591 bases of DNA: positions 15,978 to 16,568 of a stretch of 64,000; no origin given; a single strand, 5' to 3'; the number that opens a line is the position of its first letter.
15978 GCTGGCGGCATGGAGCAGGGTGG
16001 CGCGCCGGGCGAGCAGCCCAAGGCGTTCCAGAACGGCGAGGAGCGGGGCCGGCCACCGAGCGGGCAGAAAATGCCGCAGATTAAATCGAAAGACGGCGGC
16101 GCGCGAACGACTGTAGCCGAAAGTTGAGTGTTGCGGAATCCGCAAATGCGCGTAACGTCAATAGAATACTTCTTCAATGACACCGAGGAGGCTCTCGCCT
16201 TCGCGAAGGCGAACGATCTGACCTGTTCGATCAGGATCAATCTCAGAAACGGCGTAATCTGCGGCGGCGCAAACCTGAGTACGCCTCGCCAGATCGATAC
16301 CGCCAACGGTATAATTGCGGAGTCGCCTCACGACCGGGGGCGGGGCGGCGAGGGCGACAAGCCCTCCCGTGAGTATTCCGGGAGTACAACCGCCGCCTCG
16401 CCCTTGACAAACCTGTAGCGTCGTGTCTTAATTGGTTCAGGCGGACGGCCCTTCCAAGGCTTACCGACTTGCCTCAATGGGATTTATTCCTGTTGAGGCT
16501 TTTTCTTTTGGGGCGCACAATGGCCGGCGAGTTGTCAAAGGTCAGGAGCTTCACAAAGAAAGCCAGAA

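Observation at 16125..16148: Palindrome fills whole cistron junctions: stop, 1-4 nt, palindrome, 0-1 nt, ATG, with no Shine-Dalgarno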

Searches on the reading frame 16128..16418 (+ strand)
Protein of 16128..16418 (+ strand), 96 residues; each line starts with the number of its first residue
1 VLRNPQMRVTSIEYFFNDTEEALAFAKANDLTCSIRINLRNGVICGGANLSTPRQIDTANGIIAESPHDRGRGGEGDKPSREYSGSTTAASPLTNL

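Call 11: search_protein_families(library=pfam, proteins=[window:16146-16418:+], max_evalue=0.001)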
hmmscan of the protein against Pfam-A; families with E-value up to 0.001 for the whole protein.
window:16146-16418:+ (90 aa): 0 families

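Call 77: search_protein_families(library=phrogs, proteins=[window:16146-16418:+], max_evalue=0.01)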
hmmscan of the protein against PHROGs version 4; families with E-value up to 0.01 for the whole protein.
window:16146-16418:+ (90 aa): 0 families

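Call 81: search_protein_families(library=pfam, proteins=[window:16128-16418:+], max_evalue=0.05)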
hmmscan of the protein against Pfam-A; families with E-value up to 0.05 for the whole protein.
window:16128-16418:+ (96 aa): 0 families
